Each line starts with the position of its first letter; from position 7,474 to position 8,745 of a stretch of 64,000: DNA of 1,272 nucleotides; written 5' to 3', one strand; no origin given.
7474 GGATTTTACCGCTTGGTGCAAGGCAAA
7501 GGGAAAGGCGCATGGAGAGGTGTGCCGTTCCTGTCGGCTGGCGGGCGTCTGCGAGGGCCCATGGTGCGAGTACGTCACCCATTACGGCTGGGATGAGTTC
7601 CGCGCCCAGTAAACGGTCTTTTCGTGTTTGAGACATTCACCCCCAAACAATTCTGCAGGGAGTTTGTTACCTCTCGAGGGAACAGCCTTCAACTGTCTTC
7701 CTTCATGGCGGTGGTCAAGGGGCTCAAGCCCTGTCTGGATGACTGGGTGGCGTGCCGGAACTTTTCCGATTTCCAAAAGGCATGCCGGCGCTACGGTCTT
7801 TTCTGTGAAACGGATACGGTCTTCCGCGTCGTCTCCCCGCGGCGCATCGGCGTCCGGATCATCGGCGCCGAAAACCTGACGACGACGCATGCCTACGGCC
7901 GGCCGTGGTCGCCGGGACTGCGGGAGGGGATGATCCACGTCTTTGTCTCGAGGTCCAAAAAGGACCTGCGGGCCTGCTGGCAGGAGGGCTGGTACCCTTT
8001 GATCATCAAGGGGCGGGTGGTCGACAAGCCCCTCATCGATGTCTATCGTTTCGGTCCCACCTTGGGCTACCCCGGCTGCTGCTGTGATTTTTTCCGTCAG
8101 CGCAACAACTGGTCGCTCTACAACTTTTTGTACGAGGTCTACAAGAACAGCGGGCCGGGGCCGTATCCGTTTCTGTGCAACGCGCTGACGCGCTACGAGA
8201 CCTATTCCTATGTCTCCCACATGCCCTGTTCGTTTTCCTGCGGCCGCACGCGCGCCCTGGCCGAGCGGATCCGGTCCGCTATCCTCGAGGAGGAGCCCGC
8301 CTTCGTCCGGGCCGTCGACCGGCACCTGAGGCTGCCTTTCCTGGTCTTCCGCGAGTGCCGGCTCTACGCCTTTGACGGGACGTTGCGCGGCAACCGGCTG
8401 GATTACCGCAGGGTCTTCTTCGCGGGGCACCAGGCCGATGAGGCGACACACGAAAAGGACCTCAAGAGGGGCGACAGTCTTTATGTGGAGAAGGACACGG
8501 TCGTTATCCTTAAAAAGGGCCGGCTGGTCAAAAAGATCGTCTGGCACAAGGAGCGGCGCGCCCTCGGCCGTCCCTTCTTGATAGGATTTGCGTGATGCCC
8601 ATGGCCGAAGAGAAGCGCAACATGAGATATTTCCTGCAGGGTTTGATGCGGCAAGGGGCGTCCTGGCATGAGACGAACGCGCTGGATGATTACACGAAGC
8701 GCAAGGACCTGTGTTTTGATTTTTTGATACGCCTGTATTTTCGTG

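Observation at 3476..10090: Expanded His-Xaa-Ser (Hxs) radical-SAM peptide operon: ten coupled genes, about half outside the described HxsABCD core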

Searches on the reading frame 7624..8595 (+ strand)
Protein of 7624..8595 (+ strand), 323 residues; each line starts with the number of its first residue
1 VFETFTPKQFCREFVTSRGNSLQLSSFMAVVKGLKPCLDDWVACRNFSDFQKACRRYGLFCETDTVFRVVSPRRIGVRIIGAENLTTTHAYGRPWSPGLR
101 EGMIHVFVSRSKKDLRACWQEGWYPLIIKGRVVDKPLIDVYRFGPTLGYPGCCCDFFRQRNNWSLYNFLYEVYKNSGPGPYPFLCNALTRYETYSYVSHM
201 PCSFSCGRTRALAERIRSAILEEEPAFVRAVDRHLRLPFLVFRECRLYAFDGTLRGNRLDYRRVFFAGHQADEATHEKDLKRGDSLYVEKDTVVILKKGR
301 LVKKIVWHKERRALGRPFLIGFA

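Call 3: search_protein_families(library=ncbifam, proteins=[window:7624-8595:+], max_evalue=0.01)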
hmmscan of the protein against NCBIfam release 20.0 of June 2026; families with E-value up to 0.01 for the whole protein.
window:7624-8595:+ (323 aa): 0 families

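Call 4: search_protein_families(library=pfam, proteins=[window:7624-8595:+], max_evalue=0.01)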
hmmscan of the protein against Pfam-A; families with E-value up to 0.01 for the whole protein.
window:7624-8595:+ (323 aa): 0 families

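Call 13: find_homologous_proteins(query=window:7624-8595:+)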
Query window:7624-8595:+ (323 aa): 17 proteins with E <= 0.001 among 1733 candidates.
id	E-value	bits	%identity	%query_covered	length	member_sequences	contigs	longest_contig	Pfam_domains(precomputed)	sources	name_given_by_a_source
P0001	4.2e-207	705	100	92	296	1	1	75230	-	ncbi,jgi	-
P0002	1.5e-187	641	82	100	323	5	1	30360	-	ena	-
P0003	1.8e-173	594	77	100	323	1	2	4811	-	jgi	-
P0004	2.5e-163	561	71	100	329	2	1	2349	-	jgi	-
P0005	1.4e-146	506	65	100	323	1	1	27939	-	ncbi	ncbi:MAG: hypothetical protein ACM3L6_02920 [Deltaproteobacteria bacterium]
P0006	9.3e-111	388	50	100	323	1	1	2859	PF04467.18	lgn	-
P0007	1.2e-110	388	51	100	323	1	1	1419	-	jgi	jgi:hypothetical protein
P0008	4.8e-109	382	51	100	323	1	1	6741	-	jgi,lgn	jgi:hypothetical protein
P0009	1.3e-108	381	51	100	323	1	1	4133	-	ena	-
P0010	5.6e-99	349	48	100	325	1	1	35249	-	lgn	-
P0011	4.0e-93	330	46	96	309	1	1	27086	-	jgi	jgi:hypothetical protein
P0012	1.8e-90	321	46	100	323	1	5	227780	-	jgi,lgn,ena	-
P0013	3.2e-87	311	46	93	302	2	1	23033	-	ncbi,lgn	-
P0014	1.8e-75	272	40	100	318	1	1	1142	PF04467.18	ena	-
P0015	4.4e-71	258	41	100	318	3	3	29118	-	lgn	-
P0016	8.4e-71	257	40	100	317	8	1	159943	PF04467.18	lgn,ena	-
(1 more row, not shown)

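Call 14: find_encoding_contigs(protein=P0012, flank=10000, max_places=2)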
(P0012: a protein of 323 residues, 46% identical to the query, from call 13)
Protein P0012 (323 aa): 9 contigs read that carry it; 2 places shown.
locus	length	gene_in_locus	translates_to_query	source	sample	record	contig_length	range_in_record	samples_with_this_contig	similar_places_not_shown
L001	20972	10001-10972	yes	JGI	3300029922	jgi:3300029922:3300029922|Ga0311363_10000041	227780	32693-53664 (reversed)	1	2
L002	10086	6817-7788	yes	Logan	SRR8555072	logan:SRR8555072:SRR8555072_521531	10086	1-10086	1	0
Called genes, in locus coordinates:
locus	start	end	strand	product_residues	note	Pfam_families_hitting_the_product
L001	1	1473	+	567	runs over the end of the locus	PF05157:MshEN, PF00437:T2SSE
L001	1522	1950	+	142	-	PF05157:MshEN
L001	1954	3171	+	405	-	PF28597:T2SSF_N, PF00482:T2SSF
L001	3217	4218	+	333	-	-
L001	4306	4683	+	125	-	PF27806:HxsD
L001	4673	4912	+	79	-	-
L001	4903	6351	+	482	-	PF13353:Fer4_12, PF04055:Radical_SAM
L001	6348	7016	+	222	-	-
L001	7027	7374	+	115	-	-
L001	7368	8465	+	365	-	PF04055:Radical_SAM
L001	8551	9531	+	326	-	PF04055:Radical_SAM, PF13353:Fer4_12 (faint)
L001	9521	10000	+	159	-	-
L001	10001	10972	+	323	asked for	-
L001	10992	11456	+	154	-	-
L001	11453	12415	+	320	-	PF04055:Radical_SAM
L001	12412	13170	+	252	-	-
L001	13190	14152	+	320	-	PF04055:Radical_SAM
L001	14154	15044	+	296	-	PF01478:Peptidase_A24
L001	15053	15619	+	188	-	-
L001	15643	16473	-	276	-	-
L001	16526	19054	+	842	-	PF09375:Peptidase_M75, PF06537:DHOR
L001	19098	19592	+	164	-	PF20221:DUF6580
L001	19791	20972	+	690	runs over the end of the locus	PF07715:Plug, PF00593:TonB_dep_Rec_b-barrel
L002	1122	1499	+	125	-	PF27806:HxsD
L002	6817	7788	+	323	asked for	-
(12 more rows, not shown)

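Call 15: find_encoding_contigs(protein=P0016, flank=10000, max_places=2)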
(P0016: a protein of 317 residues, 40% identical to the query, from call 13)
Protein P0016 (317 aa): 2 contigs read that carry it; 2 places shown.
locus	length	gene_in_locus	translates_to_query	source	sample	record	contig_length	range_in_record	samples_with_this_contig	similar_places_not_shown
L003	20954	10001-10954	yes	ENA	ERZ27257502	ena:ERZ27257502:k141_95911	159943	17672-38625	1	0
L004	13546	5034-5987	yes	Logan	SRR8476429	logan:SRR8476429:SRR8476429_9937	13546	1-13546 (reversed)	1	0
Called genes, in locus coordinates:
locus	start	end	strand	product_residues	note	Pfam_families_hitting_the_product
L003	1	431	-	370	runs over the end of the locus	PF02463:SMC_N, PF11398:DUF2813, PF13175:AAA_15, PF13476:AAA_23, PF13555:AAA_29 (weak), PF13304:AAA_21 (faint)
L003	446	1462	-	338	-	PF04055:Radical_SAM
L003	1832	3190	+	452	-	-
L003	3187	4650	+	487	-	PF04055:Radical_SAM, PF13353:Fer4_12 (faint)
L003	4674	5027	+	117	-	-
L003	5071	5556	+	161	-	-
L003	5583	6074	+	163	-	-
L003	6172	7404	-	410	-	PF04055:Radical_SAM, PF13186:SPASM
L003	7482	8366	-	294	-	PF04467:DUF483 (weak)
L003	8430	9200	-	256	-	-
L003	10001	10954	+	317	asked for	PF04467:DUF483 (weak)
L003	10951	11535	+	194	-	-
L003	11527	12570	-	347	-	-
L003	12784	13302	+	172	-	PF12690:BsuPI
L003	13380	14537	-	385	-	PF02771:Acyl-CoA_dh_N, PF02770:Acyl-CoA_dh_M, PF00441:Acyl-CoA_dh_1, PF08028:Acyl-CoA_dh_2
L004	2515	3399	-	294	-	PF04467:DUF483 (weak)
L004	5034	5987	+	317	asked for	PF04467:DUF483 (weak)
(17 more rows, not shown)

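Call 16: find_encoding_contigs(protein=P0005, flank=10000, max_places=2)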
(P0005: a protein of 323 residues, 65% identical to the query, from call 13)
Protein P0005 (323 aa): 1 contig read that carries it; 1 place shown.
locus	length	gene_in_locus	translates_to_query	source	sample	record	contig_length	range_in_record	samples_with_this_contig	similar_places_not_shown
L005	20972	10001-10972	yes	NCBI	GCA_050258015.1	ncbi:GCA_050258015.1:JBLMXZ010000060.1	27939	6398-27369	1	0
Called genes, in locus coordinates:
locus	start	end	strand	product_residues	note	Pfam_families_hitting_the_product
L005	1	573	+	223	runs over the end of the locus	PF00590:TP_methylase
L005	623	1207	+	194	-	-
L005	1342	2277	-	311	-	-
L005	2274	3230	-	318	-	PF04055:Radical_SAM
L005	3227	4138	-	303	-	PF04055:Radical_SAM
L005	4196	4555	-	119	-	-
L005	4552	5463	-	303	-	PF04055:Radical_SAM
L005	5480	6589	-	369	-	PF04055:Radical_SAM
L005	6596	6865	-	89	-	-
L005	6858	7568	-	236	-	-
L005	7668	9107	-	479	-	PF13353:Fer4_12, PF04055:Radical_SAM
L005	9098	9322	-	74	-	-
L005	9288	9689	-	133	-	PF27806:HxsD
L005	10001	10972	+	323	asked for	-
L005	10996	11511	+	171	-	-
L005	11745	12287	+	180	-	PF00156:Pribosyltran, PF14681:UPRTase (weak)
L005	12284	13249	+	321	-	PF02729:OTCace_N, PF00185:OTCace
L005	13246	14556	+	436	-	PF01979:Amidohydro_1, PF07969:Amidohydro_3 (faint), PF12890:DHOase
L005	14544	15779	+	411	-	PF27218:MJ0043_C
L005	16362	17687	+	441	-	-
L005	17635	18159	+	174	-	PF02481:DNA_processg_A (faint), PF18306:LDcluster4, PF03641:Lysine_decarbox (faint)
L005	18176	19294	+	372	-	PF00988:CPSase_sm_chain, PF00117:GATase, PF07722:Peptidase_C26 (weak)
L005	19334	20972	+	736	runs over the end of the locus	PF25596:CPSase_L_D1, PF02222:ATP-grasp (faint), PF02786:CPSase_L_D2, PF07478:Dala_Dala_lig_C (faint), PF02787:CPSase_L_D3, PF25596:CPSase_L_D1, PF02786:CPSase_L_D2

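Call 17: find_encoding_contigs(protein=P0001, flank=10000, max_places=2)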
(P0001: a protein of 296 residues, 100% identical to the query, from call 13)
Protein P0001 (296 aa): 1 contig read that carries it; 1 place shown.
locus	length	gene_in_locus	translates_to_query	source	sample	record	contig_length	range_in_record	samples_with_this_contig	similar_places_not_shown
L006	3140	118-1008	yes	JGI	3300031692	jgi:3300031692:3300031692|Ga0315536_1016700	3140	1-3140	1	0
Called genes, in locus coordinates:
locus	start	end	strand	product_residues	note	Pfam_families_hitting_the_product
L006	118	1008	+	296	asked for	-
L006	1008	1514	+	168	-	-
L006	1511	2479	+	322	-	-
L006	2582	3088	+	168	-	PF01613:Flavin_Reduct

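Call 18: find_encoding_contigs(protein=P0002, flank=10000, max_places=2)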
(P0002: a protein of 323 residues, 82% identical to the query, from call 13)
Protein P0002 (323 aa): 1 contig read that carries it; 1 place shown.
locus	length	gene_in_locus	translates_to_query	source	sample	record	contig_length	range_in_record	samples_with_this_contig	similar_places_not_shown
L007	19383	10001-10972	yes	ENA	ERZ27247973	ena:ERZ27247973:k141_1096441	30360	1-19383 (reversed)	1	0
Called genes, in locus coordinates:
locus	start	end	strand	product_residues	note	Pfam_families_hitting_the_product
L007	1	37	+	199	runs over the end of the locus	-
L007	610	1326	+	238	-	-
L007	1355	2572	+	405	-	PF13528:Glyco_trans_1_3 (faint), PF04101:Glyco_tran_28_C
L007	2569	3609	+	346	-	PF04055:Radical_SAM, PF13186:SPASM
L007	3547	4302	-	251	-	PF10096:DUF2334 (weak)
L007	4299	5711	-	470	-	PF04055:Radical_SAM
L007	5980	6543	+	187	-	-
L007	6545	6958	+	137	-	PF27806:HxsD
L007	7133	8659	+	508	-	PF13353:Fer4_12, PF04055:Radical_SAM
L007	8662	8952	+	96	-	-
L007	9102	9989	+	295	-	PF04055:Radical_SAM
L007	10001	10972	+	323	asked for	-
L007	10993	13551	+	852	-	PF00690:Cation_ATPase_N, PF00122:E1-E2_ATPase, PF00702:Hydrolase, PF13246:Cation_ATPase, PF00689:Cation_ATPase_C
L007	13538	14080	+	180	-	-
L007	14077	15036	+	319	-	-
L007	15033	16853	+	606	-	PF13424:TPR_12, PF13432:TPR_16, PF14559:TPR_19, PF00515:TPR_1, PF13414:TPR_11, PF23914:TPR_CcmH_CycH, PF14559:TPR_19, PF13431:TPR_17, +29 more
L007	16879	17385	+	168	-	PF01613:Flavin_Reduct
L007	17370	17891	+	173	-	-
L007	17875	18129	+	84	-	-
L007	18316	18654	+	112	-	PF01588:tRNA_bind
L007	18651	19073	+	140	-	PF01894:YjbQ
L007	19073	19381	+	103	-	?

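Call 19: find_encoding_contigs(protein=P0010, flank=10000, max_places=2)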
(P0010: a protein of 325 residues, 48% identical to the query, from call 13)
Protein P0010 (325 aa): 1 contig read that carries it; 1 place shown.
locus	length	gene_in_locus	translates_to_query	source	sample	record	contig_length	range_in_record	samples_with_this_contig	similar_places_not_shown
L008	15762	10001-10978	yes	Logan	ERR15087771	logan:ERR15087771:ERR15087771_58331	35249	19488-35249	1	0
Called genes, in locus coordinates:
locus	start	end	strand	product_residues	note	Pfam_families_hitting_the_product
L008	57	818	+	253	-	PF04055:Radical_SAM (weak)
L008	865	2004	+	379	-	PF04055:Radical_SAM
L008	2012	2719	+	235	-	PF04055:Radical_SAM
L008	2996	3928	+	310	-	PF04055:Radical_SAM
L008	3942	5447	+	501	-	PF02310:B12-binding, PF04055:Radical_SAM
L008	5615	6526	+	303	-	-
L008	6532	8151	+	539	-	PF04055:Radical_SAM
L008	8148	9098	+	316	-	PF04055:Radical_SAM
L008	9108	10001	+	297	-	PF04055:Radical_SAM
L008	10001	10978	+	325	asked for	-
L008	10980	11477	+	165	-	-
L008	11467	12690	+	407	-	PF01075:Glyco_transf_9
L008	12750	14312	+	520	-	PF20176:DUF6541, PF13231:PMT_2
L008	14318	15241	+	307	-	-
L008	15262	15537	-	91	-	-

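Call 20: find_encoding_contigs(protein=P0011, flank=10000, max_places=1)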
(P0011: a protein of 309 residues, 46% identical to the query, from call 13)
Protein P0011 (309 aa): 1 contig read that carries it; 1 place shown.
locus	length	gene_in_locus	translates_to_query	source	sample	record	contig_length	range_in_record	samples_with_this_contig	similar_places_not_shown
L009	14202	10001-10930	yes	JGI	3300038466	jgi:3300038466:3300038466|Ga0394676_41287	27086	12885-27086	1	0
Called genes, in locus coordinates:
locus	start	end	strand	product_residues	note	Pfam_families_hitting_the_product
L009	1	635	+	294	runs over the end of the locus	PF04055:Radical_SAM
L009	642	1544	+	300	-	PF04055:Radical_SAM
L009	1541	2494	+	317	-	-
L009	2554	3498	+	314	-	PF04055:Radical_SAM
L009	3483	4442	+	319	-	PF04055:Radical_SAM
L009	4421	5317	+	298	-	PF04055:Radical_SAM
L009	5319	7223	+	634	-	PF04055:Radical_SAM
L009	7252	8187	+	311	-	PF04055:Radical_SAM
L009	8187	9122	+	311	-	PF04055:Radical_SAM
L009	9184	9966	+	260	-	PF04055:Radical_SAM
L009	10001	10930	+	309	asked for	-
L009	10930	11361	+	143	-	-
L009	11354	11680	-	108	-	-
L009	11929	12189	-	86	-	-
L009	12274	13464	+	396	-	PF00162:PGK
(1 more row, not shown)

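Call 21: find_encoding_contigs(protein=P0013, flank=10000, max_places=1)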
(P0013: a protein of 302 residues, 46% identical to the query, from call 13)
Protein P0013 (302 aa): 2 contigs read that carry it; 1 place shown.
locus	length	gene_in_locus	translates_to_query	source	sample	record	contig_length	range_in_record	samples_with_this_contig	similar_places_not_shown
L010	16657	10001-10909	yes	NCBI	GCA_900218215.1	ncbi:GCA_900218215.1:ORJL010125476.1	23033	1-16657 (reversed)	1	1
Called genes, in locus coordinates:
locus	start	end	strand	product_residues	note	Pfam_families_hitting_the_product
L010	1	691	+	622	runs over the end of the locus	PF04055:Radical_SAM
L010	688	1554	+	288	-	PF04055:Radical_SAM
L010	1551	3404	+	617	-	PF04055:Radical_SAM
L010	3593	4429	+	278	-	PF04055:Radical_SAM (weak)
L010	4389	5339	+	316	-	PF04055:Radical_SAM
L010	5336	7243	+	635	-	PF04055:Radical_SAM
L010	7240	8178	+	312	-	PF04055:Radical_SAM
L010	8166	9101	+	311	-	PF04055:Radical_SAM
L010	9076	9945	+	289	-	PF04055:Radical_SAM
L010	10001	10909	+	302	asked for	-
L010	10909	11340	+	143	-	PF00515:TPR_1 (faint), PF07719:TPR_2 (faint)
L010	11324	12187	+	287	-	-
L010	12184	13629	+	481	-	PF13231:PMT_2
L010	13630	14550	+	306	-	PF04467:DUF483 (weak)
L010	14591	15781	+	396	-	PF00162:PGK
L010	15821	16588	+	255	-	PF00121:TIM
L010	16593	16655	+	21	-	?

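Call 22: find_encoding_contigs(protein=P0015, flank=10000, max_places=1)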
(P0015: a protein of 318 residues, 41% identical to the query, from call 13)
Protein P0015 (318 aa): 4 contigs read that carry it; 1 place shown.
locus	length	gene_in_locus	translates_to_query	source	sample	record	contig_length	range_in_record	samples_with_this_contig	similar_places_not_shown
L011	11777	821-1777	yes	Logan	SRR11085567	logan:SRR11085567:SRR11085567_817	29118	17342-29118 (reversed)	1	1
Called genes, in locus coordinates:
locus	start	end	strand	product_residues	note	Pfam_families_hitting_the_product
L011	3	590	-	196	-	?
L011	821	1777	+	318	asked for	-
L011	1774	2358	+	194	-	-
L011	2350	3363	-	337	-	-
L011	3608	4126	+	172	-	PF12690:BsuPI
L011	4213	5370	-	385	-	PF02771:Acyl-CoA_dh_N, PF02770:Acyl-CoA_dh_M, PF00441:Acyl-CoA_dh_1, PF08028:Acyl-CoA_dh_2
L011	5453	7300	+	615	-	-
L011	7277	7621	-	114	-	PF11969:DcpS_C, PF01230:HIT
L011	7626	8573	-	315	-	PF04055:Radical_SAM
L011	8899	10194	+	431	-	PF01547:SBP_bac_1, PF13416:SBP_bac_8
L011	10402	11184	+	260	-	PF02405:MlaE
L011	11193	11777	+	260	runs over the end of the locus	PF00005:ABC_tran, PF13304:AAA_21 (faint)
